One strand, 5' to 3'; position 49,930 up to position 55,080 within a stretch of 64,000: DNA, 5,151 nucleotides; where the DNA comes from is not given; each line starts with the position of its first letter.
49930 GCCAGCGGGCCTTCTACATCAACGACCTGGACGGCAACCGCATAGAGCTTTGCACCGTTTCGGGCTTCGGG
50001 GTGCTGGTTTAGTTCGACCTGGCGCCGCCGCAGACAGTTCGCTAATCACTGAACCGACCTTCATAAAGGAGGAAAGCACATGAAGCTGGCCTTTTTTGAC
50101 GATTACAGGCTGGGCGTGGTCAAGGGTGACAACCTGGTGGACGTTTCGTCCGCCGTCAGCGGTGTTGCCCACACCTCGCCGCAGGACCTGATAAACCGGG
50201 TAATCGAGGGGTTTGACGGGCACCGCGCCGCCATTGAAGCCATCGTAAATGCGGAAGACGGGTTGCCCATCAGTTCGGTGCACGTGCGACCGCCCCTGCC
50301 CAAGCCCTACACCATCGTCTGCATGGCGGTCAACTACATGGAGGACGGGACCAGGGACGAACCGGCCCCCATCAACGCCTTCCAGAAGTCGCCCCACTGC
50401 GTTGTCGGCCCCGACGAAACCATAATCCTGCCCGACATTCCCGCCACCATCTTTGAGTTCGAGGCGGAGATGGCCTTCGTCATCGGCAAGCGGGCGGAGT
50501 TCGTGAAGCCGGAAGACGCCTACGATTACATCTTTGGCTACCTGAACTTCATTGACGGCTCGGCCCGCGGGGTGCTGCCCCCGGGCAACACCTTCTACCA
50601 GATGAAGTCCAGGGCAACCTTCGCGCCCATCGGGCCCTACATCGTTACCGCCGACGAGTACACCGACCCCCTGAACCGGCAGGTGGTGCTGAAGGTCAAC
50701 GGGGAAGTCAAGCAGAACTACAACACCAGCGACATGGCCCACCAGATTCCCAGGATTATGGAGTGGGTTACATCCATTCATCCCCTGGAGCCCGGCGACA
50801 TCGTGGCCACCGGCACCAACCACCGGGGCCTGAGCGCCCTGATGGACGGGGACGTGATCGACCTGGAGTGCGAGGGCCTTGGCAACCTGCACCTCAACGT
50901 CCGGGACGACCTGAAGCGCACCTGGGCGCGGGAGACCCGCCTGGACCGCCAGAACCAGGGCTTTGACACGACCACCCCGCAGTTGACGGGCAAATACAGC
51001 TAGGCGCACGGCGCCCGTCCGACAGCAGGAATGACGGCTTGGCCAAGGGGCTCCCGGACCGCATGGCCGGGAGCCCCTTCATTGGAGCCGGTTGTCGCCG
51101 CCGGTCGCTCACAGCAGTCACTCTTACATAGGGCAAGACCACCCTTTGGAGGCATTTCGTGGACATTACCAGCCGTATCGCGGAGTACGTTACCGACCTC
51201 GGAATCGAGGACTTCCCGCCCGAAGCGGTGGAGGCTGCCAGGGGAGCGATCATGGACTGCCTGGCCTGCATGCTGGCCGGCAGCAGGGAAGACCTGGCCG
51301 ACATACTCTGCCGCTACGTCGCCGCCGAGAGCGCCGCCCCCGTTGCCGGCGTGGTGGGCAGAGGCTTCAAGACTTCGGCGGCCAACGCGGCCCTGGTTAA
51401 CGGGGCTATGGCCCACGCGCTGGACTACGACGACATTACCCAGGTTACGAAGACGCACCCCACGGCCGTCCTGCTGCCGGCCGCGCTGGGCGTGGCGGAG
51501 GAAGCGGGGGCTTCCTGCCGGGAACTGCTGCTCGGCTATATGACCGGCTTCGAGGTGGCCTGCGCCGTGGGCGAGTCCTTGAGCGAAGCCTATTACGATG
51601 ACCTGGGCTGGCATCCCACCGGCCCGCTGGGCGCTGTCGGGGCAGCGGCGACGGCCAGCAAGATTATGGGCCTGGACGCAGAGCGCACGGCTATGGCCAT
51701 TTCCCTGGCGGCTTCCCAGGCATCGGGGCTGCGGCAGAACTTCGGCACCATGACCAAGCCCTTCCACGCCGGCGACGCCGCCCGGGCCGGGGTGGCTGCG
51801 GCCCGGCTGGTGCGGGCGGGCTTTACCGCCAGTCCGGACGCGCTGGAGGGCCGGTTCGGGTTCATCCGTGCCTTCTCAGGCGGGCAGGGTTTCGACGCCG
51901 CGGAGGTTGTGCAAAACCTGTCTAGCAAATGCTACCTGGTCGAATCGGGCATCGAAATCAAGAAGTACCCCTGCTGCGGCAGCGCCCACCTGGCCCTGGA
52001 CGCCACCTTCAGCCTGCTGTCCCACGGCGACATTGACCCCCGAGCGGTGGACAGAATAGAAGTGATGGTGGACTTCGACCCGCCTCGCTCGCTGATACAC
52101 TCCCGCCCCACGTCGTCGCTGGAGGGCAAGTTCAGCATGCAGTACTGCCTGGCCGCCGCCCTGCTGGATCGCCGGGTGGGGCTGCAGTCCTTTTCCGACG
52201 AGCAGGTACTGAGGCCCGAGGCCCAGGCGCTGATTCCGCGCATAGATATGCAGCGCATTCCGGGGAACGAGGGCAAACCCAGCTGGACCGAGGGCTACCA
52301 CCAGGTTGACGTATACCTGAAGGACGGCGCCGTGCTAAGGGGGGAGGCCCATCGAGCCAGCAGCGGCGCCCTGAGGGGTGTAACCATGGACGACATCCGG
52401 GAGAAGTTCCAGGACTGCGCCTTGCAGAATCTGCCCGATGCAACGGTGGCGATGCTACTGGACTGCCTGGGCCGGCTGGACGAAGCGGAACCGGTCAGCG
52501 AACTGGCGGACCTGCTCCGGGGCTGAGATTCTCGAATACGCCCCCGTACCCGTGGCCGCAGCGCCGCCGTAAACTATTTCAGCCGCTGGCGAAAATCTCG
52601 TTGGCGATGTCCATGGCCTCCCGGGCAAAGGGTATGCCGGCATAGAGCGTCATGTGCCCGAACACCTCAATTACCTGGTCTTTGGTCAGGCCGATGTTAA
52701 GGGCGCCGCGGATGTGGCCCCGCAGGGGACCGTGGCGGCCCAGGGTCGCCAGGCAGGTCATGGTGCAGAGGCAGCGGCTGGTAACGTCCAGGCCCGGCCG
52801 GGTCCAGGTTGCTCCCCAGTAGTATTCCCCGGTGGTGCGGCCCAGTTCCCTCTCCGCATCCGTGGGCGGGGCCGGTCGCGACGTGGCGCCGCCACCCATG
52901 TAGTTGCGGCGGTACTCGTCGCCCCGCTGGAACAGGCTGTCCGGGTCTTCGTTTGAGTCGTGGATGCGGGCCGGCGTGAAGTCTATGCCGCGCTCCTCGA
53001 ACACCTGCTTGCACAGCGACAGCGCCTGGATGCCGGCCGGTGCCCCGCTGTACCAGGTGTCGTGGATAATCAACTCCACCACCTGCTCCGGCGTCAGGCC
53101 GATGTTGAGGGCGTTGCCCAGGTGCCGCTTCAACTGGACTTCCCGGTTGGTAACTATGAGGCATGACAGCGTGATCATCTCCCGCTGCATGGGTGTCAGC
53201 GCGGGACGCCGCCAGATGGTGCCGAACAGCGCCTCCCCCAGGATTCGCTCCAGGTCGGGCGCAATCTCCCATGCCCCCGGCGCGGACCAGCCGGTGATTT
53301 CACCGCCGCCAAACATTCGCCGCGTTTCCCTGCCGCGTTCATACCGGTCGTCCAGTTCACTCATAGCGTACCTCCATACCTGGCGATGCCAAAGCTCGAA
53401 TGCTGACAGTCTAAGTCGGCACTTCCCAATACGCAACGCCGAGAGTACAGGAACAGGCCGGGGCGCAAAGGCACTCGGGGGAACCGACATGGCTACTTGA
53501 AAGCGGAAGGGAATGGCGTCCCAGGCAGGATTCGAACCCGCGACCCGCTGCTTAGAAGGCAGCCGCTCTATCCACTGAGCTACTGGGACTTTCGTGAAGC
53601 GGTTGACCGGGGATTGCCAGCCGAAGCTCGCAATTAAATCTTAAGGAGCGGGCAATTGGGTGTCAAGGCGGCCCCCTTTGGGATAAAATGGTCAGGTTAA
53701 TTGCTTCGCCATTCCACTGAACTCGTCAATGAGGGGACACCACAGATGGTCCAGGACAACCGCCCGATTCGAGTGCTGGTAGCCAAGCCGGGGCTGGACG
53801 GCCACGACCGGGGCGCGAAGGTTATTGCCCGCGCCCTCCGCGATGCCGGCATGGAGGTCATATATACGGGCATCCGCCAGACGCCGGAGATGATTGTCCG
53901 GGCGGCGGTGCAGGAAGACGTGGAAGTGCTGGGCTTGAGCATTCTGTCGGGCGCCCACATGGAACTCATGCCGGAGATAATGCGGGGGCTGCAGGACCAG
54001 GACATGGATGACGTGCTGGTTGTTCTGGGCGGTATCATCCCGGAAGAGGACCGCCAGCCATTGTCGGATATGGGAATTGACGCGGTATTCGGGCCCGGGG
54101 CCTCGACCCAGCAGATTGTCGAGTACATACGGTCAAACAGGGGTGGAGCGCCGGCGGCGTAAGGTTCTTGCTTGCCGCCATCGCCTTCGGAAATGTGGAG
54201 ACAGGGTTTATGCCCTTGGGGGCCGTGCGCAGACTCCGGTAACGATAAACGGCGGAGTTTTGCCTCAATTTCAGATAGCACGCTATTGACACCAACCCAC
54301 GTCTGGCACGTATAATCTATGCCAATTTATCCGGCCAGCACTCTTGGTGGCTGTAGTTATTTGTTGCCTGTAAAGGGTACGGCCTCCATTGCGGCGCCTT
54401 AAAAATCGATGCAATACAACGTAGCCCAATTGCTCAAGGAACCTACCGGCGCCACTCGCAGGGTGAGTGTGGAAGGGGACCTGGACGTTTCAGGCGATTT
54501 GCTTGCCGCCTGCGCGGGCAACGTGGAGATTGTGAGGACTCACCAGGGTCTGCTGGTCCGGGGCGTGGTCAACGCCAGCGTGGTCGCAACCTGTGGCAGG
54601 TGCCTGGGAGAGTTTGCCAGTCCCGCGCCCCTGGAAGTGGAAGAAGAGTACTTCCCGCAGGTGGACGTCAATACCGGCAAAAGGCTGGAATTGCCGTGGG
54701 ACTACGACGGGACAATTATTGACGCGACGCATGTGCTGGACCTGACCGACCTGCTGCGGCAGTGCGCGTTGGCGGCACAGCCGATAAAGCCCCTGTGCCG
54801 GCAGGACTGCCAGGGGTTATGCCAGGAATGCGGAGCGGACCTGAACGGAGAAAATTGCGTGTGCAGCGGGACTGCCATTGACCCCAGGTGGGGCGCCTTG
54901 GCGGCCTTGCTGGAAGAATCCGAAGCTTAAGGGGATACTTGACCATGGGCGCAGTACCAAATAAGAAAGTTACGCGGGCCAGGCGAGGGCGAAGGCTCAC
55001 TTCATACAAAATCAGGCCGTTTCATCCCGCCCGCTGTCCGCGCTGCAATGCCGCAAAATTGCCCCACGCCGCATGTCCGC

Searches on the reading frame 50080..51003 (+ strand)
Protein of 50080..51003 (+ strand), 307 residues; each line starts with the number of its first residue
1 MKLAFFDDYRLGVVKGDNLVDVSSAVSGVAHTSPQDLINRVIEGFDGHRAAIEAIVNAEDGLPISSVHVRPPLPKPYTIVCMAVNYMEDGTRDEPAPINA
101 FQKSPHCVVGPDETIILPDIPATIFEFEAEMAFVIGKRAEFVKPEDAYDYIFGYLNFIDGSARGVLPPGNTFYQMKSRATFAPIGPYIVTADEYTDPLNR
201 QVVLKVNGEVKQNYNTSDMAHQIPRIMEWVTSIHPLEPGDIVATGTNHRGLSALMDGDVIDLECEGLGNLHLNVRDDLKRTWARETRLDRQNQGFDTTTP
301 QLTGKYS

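Call 11: search_protein_families(library=pfam, proteins=[window:50080-51003:+])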
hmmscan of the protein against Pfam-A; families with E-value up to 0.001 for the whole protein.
window:50080-51003:+ (307 aa): 1 family
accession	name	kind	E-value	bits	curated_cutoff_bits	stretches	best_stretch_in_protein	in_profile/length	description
PF01557.24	FAA_hydrolase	-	7.5e-46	156.9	23.9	1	79-274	2-213/214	Fumarylacetoacetate (FAA) hydrolase C-terminal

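Call 26: search_protein_families(library=ncbifam, proteins=[window:50080-51003:+], max_evalue=0.001)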
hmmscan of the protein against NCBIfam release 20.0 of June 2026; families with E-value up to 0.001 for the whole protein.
window:50080-51003:+ (307 aa): 6 families
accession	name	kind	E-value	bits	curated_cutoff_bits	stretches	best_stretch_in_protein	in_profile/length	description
TIGR02303.1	HpaG-C-term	equivalog_domain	6.4e-38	130.6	276.4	1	58-274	25-242/245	4-hydroxyphenylacetate degradation bifunctional isomerase/decarboxylase, C-terminal subunit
NF053535.1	DhyDRhmHlse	equivalog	6.4e-30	104.4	500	1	60-273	52-277/284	2,4-didehydro-3-deoxy-L-rhamnonate hydrolase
NF011750.0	PRK15203.1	equivalog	2.1e-26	92.7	811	1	35-271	186-419/429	4-hydroxyphenylacetate degradation bifunctional isomerase/decarboxylase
TIGR02305.1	HpaG-N-term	equivalog_domain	2.6e-25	89.1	228.65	1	101-272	36-203/205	4-hydroxyphenylacetate degradation bifunctional isomerase/decarboxylase, N-terminal subunit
NF009399.0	PRK12764.1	equivalog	1.6e-16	60.4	444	1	75-266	20-211/501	fumarylacetoacetate hydrolase family protein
NF007967.0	PRK10691.1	equivalog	1.1e-14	54.3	201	1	112-266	55-211/219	fumarylacetoacetate hydrolase family protein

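Call 74: search_solved_structures(query=window:50080-51003:+, max_evalue=1e-10)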
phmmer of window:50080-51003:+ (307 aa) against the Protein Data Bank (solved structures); distinct sequences matched with E-value up to 1e-10: 21.
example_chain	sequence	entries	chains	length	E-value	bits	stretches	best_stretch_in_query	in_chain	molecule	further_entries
6jvv_A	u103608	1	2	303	9.8e-43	149.7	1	1-274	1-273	maleylpyruvate hydrolase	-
6jvw_A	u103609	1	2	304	1e-42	149.7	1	1-274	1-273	maleylpyruvate hydrolase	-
1gtt_A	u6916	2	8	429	1.1e-38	136.4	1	69-271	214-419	4-HYDROXYPHENYLACETATE DEGRADATION BIFUNCTIONAL ISOMERASE/DECARBOXYLASE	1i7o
3qdf_A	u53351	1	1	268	8.5e-30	107.2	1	63-271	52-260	2-hydroxyhepta-2,4-diene-1,7-dioate isomerase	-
8sky_A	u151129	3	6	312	3e-29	105.4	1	63-271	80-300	Fumarylacetoacetate hydrolase family protein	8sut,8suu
6iym_A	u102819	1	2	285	5.8e-28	101.2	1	66-274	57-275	5-oxopent-3-ene-1,2,5-tricarboxylate decarboxylase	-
3rr6_A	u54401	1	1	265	6.4e-27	97.8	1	63-271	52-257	Putative uncharacterized protein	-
4pfz_A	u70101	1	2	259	4.3e-26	95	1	94-271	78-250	5-carboxymethyl-2-hydroxymuconate delta-isomerase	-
6j57_A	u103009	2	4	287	6.3e-26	94.5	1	69-270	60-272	Predicted 2-keto-4-pentenoate hydratase/2-oxohepta-3-ene-1,7-dioic acid hydratase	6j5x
1wzo_A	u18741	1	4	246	6.6e-26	94.4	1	77-273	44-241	HpcE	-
4dbf_A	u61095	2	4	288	2.9e-25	92.3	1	63-271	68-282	2-HYDROXYHEPTA-2,4-DIENE-1,7-DIOATE ISOMERASE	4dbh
2dfu_A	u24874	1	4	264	3.1e-23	85.7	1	64-282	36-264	probable 2-hydroxyhepta-2,4-diene-1,7-dioate isomerase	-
8gsr_A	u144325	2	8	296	1.3e-22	83.6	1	77-270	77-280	L-2,4-diketo-3-deoxyrhamnonate hydrolase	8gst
6v77_A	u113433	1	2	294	1.4e-22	83.5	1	8-247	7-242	Putative HpcE protein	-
3r6o_A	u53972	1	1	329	1.6e-22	83.4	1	60-277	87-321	2-hydroxyhepta-2,4-diene-1, 7-dioateisomerase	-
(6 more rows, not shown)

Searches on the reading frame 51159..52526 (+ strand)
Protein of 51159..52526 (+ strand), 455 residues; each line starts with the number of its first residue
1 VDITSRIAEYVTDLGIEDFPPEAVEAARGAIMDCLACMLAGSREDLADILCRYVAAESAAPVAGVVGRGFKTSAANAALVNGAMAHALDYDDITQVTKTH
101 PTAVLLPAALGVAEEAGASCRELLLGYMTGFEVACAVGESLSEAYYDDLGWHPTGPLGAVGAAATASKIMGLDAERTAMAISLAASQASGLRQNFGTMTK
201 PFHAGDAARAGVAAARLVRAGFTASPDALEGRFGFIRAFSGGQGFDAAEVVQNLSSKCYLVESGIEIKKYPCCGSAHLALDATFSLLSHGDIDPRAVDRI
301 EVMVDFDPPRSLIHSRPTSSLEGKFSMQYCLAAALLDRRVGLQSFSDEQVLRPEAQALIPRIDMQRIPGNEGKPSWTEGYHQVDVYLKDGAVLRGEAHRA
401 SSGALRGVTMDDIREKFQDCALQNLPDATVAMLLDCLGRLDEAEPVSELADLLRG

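Call 11: search_protein_families(library=pfam, proteins=[window:51159-52526:+])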
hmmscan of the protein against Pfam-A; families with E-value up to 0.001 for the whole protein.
window:51159-52526:+ (455 aa): 2 families
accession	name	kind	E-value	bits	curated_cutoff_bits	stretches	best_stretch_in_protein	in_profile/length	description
PF03972.19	MmgE_PrpD_N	-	1.4e-69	234.4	32.1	1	6-246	2-242/244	MmgE/PrpD N-terminal domain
PF19305.4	MmgE_PrpD_C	-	1.9e-25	90.1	32.1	1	270-428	1-159/173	MmgE/PrpD C-terminal domain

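Call 26: search_protein_families(library=ncbifam, proteins=[window:51159-52526:+], max_evalue=0.001)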
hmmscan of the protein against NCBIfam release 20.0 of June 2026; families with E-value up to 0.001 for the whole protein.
window:51159-52526:+ (455 aa): 3 families
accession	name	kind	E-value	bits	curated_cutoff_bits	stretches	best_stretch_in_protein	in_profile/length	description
NF006943.0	PRK09425.1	equivalog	9.1e-13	47.8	575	1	5-365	17-383/480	bifunctional 2-methylcitrate dehydratase/aconitate hydratase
TIGR02330.1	prpD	equivalog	3.6e-10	39.2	458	1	4-363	4-369/468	2-methylcitrate dehydratase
NF042438.1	PrpD_hiGCgrampos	equivalog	8.2e-09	34.6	950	1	61-238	78-254/499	2-methylcitrate dehydratase PrpD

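Call 89: search_solved_structures(query=window:51159-52526:+, max_evalue=1e-10)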
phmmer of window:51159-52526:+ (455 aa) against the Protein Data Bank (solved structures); distinct sequences matched with E-value up to 1e-10: 10.
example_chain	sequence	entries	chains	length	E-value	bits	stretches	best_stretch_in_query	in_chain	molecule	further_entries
2hp3_A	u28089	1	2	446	1.4e-62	215.4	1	4-440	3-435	IDS-epimerase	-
2hp0_A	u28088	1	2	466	1.5e-62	215.3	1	4-440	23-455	IDS-epimerase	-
7bra_A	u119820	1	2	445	9.7e-57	196.1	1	7-417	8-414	Bacillus subtilis IRG1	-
7e9d_A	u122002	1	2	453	3.2e-55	191.1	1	7-417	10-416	IRG1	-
12vt_A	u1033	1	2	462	1.9e-44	155.6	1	3-455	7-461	Cis-aconitate decarboxylase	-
12ux_A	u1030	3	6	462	2.9e-44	155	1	3-455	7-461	Cis-aconitate decarboxylase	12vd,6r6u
12vw_A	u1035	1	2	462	5.4e-44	154.1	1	3-455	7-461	Cis-aconitate decarboxylase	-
12vq_A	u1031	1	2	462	6.5e-43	150.6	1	3-455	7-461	Cis-aconitate decarboxylase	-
7br9_A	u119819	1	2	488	1.5e-42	149.4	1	6-455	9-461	Cis-aconitate decarboxylase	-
6r6t_A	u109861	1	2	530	2e-42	149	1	6-455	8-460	Cis-aconitate decarboxylase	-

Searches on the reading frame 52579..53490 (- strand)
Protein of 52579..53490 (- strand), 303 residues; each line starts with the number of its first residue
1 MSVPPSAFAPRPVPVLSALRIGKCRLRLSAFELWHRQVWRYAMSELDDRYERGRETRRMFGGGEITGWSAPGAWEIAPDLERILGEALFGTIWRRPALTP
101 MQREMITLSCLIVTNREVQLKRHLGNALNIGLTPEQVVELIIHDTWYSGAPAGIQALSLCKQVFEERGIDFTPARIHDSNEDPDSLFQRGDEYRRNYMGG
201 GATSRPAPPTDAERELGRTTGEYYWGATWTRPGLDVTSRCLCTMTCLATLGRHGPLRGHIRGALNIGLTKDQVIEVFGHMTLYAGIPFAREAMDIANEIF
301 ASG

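Call 11: search_protein_families(library=pfam, proteins=[window:52579-53490:-])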
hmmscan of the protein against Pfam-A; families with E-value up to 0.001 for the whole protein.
window:52579-53490:- (303 aa): 1 family
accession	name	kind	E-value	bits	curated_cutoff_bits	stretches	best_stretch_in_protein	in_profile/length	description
PF02627.25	CMD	-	8.3e-32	109.5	23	2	215-298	2-84/84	Carboxymuconolactone decarboxylase family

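Call 26: search_protein_families(library=ncbifam, proteins=[window:52579-53490:-], max_evalue=0.001)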
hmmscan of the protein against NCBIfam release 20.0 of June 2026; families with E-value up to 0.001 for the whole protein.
window:52579-53490:- (303 aa): 3 families
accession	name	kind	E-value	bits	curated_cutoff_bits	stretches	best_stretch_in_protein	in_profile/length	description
TIGR02425.1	decarb_PcaC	equivalog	4.9e-44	149.4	155.7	2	185-301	3-120/123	4-carboxymuconolactone decarboxylase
NF051488.1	bifunc_PcaDC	exception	4.9e-43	147.7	390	2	183-301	255-374/375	bifunctional 3-oxoadipate enol-lactonase/4-carboxymuconolactone decarboxylase PcaDC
NF051487.1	bifunc_PcaCD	exception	4.8e-26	91.8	430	2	185-300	4-124/413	bifunctional 4-carboxymuconolactone decarboxylase/3-oxoadipate enol-lactonase PcaCD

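Call 91: search_solved_structures(query=window:52579-53490:-, max_evalue=1e-8)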
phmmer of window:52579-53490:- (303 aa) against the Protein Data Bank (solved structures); distinct sequences matched with E-value up to 1e-8: 2.
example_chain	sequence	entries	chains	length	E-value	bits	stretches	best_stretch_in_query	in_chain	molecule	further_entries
4g9q_A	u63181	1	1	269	1.3e-28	103.4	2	75-167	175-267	4-carboxymuconolactone decarboxylase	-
2af7_A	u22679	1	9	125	1.9e-16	63.5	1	48-167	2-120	gamma-carboxymuconolactone decarboxylase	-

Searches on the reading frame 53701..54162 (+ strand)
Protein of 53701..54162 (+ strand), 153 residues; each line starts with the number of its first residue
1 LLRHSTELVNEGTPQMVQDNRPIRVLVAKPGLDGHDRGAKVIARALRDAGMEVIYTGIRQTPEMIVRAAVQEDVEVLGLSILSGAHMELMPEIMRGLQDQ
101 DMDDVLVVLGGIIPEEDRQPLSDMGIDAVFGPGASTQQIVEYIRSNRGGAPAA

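Call 11: search_protein_families(library=pfam, proteins=[window:53701-54162:+])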
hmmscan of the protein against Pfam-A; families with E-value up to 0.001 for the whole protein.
window:53701-54162:+ (153 aa): 1 family
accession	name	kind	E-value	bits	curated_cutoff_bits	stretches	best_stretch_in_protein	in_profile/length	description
PF02310.24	B12-binding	-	7.1e-29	100.5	32.1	1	24-138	2-118/121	B12 binding domain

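Call 26: search_protein_families(library=ncbifam, proteins=[window:53701-54162:+], max_evalue=0.001)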
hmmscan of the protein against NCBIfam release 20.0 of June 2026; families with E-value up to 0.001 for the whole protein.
window:53701-54162:+ (153 aa): 12 families
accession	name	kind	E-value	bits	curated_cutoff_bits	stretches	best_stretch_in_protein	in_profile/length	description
TIGR00640.1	acid_CoA_mut_C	subfamily_domain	1.2e-50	170.9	57.45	1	22-145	2-125/132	methylmalonyl-CoA mutase C-terminal domain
NF006944.0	PRK09426.1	equivalog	2.1e-37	128.5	876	1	19-143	586-710/721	methylmalonyl-CoA mutase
NF045497.1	IsobCoAmut_IcmF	equivalog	5e-17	61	1500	1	22-135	2-117/1076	fused isobutyryl-CoA mutase/GTPase IcmF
NF002612.0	PRK02261.1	equivalog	9.4e-12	44.7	110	1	29-144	10-131/148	methylaspartate mutase subunit S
TIGR01501.1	MthylAspMutase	equivalog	1.3e-09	38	135.8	1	29-144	8-129/134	methylaspartate mutase subunit S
NF040743.1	ornith_mutase_E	equivalog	6.3e-06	24.4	800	1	10-144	584-723/730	D-ornithine 4,5-aminomutase subunit OraE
NF007024.0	PRK09490.1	equivalog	9e-06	23.7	1497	1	21-111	750-839/1234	methionine synthase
TIGR02082.1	metH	equivalog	1.5e-05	22.8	1010.85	1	24-111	735-821/1182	methionine synthase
NF047996.1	corrin_MtgC_2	exception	3.6e-05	23.4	370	1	33-111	100-179/212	glycine betaine-specific corrinoid protein MtgC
TIGR02370.1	pyl_corrinoid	subfamily_domain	4.5e-05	22.9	215.3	1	33-112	95-175/197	methyltransferase cognate corrinoid protein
NF041607.1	dimeth_corrin_MtbC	equivalog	7.9e-05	22.3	350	1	33-112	93-173/203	dimethylamine corrinoid protein MtbC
NF040669.1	MtaC2_Meth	equivalog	0.00099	18.5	450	0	32-117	136-221/267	methanol--corrinoid protein MtaC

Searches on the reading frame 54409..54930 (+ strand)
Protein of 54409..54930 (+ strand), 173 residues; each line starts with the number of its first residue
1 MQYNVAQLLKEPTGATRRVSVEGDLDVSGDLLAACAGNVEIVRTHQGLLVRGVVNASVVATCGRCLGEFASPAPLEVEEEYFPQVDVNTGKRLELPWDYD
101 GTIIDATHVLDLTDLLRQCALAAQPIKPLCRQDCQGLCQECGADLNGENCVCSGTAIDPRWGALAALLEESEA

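Call 11: search_protein_families(library=pfam, proteins=[window:54409-54930:+])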
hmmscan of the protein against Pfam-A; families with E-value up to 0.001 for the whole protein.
window:54409-54930:+ (173 aa): 1 family
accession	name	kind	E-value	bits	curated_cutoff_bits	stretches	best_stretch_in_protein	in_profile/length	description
PF02620.22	YceD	-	1.9e-25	89.7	33.2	1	51-167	2-118/119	Large ribosomal RNA subunit accumulation protein YceD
